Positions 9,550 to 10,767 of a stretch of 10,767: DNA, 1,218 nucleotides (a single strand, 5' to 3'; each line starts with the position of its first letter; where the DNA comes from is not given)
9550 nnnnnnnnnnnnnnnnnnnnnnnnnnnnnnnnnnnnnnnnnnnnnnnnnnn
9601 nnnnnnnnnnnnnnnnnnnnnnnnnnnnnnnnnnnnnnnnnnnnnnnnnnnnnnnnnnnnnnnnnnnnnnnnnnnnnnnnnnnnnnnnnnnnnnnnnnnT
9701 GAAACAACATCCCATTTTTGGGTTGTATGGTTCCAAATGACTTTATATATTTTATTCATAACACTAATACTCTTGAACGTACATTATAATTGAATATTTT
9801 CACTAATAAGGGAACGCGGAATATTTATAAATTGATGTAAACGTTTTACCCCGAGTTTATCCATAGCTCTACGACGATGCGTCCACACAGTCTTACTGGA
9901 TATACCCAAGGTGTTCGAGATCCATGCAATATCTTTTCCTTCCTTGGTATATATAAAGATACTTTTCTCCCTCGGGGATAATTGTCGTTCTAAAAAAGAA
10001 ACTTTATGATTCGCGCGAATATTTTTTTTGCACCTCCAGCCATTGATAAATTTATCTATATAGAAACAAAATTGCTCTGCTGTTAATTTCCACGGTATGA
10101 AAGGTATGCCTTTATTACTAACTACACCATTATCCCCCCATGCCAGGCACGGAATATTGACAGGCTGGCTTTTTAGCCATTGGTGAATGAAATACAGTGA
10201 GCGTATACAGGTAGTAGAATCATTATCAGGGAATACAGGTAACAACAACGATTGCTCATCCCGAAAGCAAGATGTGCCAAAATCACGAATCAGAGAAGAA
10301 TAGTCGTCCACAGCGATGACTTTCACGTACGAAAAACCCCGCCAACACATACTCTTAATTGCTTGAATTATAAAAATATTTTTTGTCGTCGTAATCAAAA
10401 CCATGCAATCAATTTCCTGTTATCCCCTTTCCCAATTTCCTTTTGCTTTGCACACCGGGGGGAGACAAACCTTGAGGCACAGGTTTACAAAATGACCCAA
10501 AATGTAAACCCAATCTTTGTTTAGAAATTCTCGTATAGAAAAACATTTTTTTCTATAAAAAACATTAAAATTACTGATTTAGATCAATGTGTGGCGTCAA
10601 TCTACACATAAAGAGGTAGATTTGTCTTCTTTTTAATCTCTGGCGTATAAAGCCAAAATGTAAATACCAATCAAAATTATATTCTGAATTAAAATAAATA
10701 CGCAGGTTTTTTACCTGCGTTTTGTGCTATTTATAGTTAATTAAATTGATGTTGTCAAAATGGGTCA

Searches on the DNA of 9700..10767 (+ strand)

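Call 4: search_dna_similar(query=window:9700-10767:+, collection=ecoli_genomes, mode=near, max_rows=15)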
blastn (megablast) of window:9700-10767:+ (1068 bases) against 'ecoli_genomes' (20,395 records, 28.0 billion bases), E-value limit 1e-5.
Records with a match: 240; places in all: 478; records where one place covers at least 80% of the query: 0.
Genomes with a match: 240 of 5426; with a place that covers at least 80% of the query: 0. Places per genome that has any: lowest 1, median 2, highest 3. On chromosomes: 478 places; on plasmids: 0.
Best place of each record, by identity: >=99% 235; 95-99% 2; 60-80% 3.
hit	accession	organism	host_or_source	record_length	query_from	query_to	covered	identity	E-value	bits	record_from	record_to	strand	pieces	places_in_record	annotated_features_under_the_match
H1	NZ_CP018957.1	Escherichia coli strain Ecol_316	Homo sapiens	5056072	1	800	75%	100.0%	0e+0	1478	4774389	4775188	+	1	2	helix-turn-helix transcriptional regulator | phase-variable autotransporter adhesin UpaE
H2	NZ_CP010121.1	Escherichia coli strain C4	cow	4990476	1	800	75%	100.0%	0e+0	1478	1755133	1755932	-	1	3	helix-turn-helix transcriptional regulator | phase-variable autotransporter adhesin UpaE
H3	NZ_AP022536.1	Escherichia coli strain THO-008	Homo sapiens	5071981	1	800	75%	100.0%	0e+0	1478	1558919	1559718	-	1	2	helix-turn-helix transcriptional regulator | phase-variable autotransporter adhesin UpaE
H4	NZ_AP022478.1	Escherichia coli strain STN0717-11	-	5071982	1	800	75%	100.0%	0e+0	1478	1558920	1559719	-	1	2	helix-turn-helix transcriptional regulator | phase-variable autotransporter adhesin UpaE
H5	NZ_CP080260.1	Escherichia coli strain 135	Chicken fecal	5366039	1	800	75%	100.0%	0e+0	1478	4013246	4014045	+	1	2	helix-turn-helix transcriptional regulator | phase-variable autotransporter adhesin UpaE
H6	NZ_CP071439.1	Escherichia coli strain EcPNK004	Homo sapiens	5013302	1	800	75%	100.0%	0e+0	1478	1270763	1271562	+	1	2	helix-turn-helix transcriptional regulator | phase-variable autotransporter adhesin UpaE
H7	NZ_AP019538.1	Escherichia coli strain THO-008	Homo sapiens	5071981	1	800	75%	100.0%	0e+0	1478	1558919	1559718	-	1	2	helix-turn-helix transcriptional regulator | phase-variable autotransporter adhesin UpaE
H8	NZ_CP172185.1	Escherichia coli strain GF60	chicken meat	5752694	1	800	75%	100.0%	0e+0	1478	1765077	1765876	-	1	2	LuxR C-terminal-related transcriptional regulator | phase-variable autotransporter adhesin UpaE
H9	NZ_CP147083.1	Escherichia coli strain JSWP006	municipal wastewater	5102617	1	800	75%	100.0%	0e+0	1478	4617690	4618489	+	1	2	helix-turn-helix transcriptional regulator | phase-variable autotransporter adhesin UpaE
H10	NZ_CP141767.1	Escherichia coli strain T-HYM1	duck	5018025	1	800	75%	100.0%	0e+0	1478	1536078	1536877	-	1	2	helix-turn-helix transcriptional regulator | phase-variable autotransporter adhesin UpaE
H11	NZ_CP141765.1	Escherichia coli strain HYM1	duck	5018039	1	800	75%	100.0%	0e+0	1478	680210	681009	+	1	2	helix-turn-helix transcriptional regulator | phase-variable autotransporter adhesin UpaE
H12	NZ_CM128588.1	Escherichia coli strain 300033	Homo sapiens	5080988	1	800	75%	100.0%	0e+0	1478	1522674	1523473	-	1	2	helix-turn-helix transcriptional regulator | phase-variable autotransporter adhesin UpaE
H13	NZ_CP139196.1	Escherichia coli strain GN25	night heron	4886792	1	800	75%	100.0%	0e+0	1478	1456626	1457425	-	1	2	helix-turn-helix transcriptional regulator | phase-variable autotransporter adhesin UpaE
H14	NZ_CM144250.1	Escherichia coli strain ECA64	not applicable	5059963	1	800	75%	100.0%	0e+0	1478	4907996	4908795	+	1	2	helix-turn-helix transcriptional regulator | phase-variable autotransporter adhesin UpaE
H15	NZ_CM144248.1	Escherichia coli strain CB6837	Homo sapiens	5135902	1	800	75%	100.0%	0e+0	1478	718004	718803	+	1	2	helix-turn-helix transcriptional regulator | phase-variable autotransporter adhesin UpaE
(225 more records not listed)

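Call 7: search_dna_similar(query=window:10470-10767:+, collection=ecoli_genomes, mode=distant, max_rows=30, rows=spread)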
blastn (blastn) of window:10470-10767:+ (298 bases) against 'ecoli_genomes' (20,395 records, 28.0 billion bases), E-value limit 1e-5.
Records with a match: 237; places in all: 238; records where one place covers at least 80% of the query: 236.
Genomes with a match: 237 of 5426; with a place that covers at least 80% of the query: 236. Places per genome that has any: lowest 1, median 1, highest 2. On chromosomes: 238 places; on plasmids: 0.
Best place of each record, by identity: >=99% 28; 95-99% 208; 90-95% 1.
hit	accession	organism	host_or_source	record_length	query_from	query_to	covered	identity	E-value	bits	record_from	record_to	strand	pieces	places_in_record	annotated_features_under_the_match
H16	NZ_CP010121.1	Escherichia coli strain C4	cow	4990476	24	298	92%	100.0%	2e-137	497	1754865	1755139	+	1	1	ipuA: tyrosine-type DNA invertase IpuA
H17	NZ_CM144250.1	Escherichia coli strain ECA64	not applicable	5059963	24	298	92%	100.0%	2e-137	497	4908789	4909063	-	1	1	ipuA: tyrosine-type DNA invertase IpuA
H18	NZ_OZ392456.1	Escherichia coli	not applicable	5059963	24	298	92%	100.0%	2e-137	497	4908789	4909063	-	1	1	ipuA: tyrosine-type DNA invertase IpuA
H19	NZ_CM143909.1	Escherichia coli strain E01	Homo sapiens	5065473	24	298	92%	99.6%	7e-136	492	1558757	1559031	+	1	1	ipuA: tyrosine-type DNA invertase IpuA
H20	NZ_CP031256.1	Escherichia coli strain M16807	Homo sapiens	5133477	24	298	92%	98.2%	2e-130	474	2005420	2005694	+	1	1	ipuA: tyrosine-type DNA invertase IpuA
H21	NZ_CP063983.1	Escherichia coli strain 25DN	LAB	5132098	24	298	92%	98.2%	2e-130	474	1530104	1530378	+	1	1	ipuA: tyrosine-type DNA invertase IpuA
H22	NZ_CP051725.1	Escherichia coli strain SCU-112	Homo sapiens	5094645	24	298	92%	98.2%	2e-130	474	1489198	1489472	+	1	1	ipuA: tyrosine-type DNA invertase IpuA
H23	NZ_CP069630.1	Escherichia coli strain ESM2.2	not applicable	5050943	24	298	92%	98.2%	2e-130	474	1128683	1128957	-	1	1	ipuA: tyrosine-type DNA invertase IpuA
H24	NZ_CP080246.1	Escherichia coli strain SYNB1934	Homo sapiens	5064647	24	298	92%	98.2%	2e-130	474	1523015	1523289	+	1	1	ipuA: tyrosine-type DNA invertase IpuA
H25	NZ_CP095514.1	Escherichia coli strain GN02323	Homo sapiens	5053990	24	298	92%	98.2%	2e-130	474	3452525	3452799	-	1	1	ipuA: tyrosine-type DNA invertase IpuA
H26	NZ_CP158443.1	Escherichia coli strain ATCC 25922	Homo sapiens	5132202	24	298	92%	98.2%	2e-130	474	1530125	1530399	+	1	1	ipuA: tyrosine-type DNA invertase IpuA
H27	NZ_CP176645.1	Escherichia coli strain SFAD3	Homo sapiens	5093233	24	298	92%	98.2%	2e-130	474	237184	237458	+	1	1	ipuA: tyrosine-type DNA invertase IpuA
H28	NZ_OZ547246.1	Escherichia coli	Homo sapiens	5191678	24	298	92%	98.2%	2e-130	474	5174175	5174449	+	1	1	ipuA: tyrosine-type DNA invertase IpuA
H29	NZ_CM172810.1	Escherichia coli strain FCI5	Homo sapiens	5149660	24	298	92%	98.2%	2e-130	474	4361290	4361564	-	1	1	ipuA: tyrosine-type DNA invertase IpuA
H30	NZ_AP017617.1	Escherichia coli strain MRY15-117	Bos taurus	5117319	24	298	92%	97.8%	2e-129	470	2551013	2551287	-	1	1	ipuA: tyrosine-type DNA invertase IpuA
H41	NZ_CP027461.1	Escherichia coli strain 95-3322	missing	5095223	24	298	92%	97.5%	3e-127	463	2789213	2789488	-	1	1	ipuA: tyrosine-type DNA invertase IpuA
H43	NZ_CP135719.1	Escherichia coli strain TUM1226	missing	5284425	24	298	92%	97.5%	9e-128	465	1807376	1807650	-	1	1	ipuA: tyrosine-type DNA invertase IpuA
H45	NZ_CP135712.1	Escherichia coli strain TUM1586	missing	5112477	24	231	70%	97.1%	5e-93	349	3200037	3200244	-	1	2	ipuA: tyrosine-type DNA invertase IpuA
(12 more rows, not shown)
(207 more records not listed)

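Call 8: get_annotated_region(hit=H1, flank=6000)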
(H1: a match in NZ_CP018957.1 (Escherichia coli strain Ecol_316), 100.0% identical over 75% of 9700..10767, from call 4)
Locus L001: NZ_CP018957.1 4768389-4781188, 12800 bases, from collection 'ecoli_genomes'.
description: Escherichia coli strain Ecol_316 chromosome, complete genome
organism: Escherichia coli strain Ecol_316 (NCBI taxid 562)
replicon: chromosome; assembly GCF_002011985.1
host: Homo sapiens; source: not applicable; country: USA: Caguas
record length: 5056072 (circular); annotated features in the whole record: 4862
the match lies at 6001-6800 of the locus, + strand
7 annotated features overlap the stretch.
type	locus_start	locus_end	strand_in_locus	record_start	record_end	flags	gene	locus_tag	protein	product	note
CDS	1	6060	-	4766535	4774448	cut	-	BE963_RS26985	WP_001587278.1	phase-variable autotransporter adhesin UpaE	-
CDS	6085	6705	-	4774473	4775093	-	-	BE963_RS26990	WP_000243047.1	helix-turn-helix transcriptional regulator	-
CDS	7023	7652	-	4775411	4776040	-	ipuA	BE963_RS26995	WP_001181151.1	tyrosine-type DNA invertase IpuA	-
CDS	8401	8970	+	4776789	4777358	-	ipuB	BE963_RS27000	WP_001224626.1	tyrosine-type DNA invertase IpuB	-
CDS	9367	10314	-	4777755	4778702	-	dsdC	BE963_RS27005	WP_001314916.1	DNA-binding transcriptional regulator DsdC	-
CDS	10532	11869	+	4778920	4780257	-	dsdX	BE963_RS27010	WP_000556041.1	D-serine transporter DsdX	-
CDS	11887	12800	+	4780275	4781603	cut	dsdA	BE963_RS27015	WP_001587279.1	D-serine ammonia-lyase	-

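Call 27: get_annotated_region(hit=H20, flank=150)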
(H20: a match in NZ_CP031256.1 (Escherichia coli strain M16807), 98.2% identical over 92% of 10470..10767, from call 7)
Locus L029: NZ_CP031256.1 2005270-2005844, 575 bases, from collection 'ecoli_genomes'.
description: Escherichia coli strain M16807 chromosome, complete genome
organism: Escherichia coli strain M16807 (NCBI taxid 562)
replicon: chromosome; assembly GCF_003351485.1
host: Homo sapiens; source: not collected; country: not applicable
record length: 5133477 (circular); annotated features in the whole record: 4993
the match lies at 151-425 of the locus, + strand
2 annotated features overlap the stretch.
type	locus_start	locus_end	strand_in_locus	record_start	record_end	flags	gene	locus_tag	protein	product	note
CDS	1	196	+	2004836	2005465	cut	ipuA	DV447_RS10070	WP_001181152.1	tyrosine-type DNA invertase IpuA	-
CDS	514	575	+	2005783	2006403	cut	-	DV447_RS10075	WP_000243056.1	helix-turn-helix transcriptional regulator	-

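Call 28: get_annotated_region(hit=H30, flank=150)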
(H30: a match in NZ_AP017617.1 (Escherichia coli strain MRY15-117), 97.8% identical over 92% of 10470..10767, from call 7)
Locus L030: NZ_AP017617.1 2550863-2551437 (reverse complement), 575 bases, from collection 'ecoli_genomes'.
description: Escherichia coli strain MRY15-117 chromosome, complete genome
organism: Escherichia coli strain MRY15-117 (NCBI taxid 562)
replicon: chromosome; assembly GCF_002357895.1
host: Bos taurus; source: -; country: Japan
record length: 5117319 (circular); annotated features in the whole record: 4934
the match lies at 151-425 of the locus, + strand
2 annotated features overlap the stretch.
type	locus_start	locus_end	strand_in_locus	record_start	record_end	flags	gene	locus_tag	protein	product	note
CDS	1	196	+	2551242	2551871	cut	ipuA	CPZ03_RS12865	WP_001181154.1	tyrosine-type DNA invertase IpuA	-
CDS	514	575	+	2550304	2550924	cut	-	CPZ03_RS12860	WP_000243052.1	helix-turn-helix transcriptional regulator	-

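Call 29: get_annotated_region(hit=H41, flank=150)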
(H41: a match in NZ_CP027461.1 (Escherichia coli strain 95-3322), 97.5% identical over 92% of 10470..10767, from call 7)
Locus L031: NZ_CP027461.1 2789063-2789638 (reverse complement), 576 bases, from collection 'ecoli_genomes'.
description: Escherichia coli strain 95-3322 chromosome, complete genome
organism: Escherichia coli strain 95-3322 (NCBI taxid 562)
replicon: chromosome; assembly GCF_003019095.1
host: missing; source: missing; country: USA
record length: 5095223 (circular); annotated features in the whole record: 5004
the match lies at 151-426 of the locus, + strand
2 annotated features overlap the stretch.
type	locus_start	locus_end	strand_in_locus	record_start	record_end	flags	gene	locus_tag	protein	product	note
CDS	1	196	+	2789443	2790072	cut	ipuA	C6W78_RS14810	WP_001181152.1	tyrosine-type DNA invertase IpuA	-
CDS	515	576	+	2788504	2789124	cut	-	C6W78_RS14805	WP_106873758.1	helix-turn-helix transcriptional regulator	-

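Call 30: get_annotated_region(hit=H43, flank=150)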
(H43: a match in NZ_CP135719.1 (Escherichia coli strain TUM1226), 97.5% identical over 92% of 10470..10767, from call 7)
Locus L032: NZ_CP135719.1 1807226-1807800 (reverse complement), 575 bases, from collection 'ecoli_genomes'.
description: Escherichia coli strain TUM1226 chromosome, complete genome
organism: Escherichia coli strain TUM1226 (NCBI taxid 562)
replicon: chromosome; assembly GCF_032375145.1
host: missing; source: missing; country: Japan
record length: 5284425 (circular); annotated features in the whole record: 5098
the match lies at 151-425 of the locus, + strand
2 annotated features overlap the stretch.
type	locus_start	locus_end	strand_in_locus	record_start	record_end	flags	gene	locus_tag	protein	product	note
CDS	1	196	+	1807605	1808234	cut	ipuA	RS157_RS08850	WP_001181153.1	tyrosine-type DNA invertase IpuA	-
CDS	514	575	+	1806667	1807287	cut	-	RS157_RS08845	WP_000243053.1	helix-turn-helix transcriptional regulator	-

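Call 31: get_annotated_region(hit=H45, flank=1800)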
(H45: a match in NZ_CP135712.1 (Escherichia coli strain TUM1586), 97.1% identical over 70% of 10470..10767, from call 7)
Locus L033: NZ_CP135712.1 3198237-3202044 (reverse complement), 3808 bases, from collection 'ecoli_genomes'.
description: Escherichia coli strain TUM1586 chromosome, complete genome
organism: Escherichia coli strain TUM1586 (NCBI taxid 562)
replicon: chromosome; assembly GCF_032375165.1
host: missing; source: missing; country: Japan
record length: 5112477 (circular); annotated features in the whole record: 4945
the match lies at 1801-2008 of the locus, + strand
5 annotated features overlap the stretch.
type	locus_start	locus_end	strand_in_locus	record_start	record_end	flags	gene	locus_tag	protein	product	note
CDS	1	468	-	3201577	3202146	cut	ipuB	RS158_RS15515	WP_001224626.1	tyrosine-type DNA invertase IpuB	-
CDS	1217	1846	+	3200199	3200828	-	ipuA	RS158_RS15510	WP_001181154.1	tyrosine-type DNA invertase IpuA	-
CDS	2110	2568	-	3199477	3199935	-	tnpA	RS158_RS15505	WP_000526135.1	IS200/IS605-like element IS200C family transposase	-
CDS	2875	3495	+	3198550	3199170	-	-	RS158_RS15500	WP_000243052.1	helix-turn-helix transcriptional regulator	-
CDS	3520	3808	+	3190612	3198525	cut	-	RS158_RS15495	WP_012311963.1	phase-variable autotransporter adhesin UpaE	-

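Call 32: get_annotated_region(hit=H19, flank=150)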
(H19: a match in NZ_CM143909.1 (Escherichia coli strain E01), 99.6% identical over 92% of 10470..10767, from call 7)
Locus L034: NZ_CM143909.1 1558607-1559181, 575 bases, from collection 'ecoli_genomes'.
description: Escherichia coli strain E01 chromosome, whole genome shotgun sequence
organism: Escherichia coli strain E01 (NCBI taxid 562)
replicon: chromosome; assembly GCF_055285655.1
host: Homo sapiens; source: urine sample; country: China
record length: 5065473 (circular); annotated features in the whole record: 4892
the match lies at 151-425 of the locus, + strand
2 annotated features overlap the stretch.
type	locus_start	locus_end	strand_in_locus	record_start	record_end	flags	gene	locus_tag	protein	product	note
CDS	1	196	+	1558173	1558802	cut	ipuA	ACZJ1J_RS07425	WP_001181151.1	tyrosine-type DNA invertase IpuA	-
CDS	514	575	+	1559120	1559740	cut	-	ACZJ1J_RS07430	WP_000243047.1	helix-turn-helix transcriptional regulator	-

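Call 36: search_rna_families(source=window, start=10300, end=10767, threshold=evalue, max_evalue=1)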
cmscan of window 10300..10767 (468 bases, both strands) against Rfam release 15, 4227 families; matches with E-value up to 1: 3.
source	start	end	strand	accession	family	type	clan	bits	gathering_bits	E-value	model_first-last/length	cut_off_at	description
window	10605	10726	+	RF04134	MIR7504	Gene; miRNA;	-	21.1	83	0.35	1-124/124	no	MIR7504 microRNA precursor family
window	10669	10723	+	RF02875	AS-pc01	Gene; antisense;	-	18.3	79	0.9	1-99/99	no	Antisense to pHK01_035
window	10631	10723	+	RF02503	Atu_C9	Gene; sRNA;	-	12.1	40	0.54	89-192/192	no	Rhizobiales sRNA Atu_C9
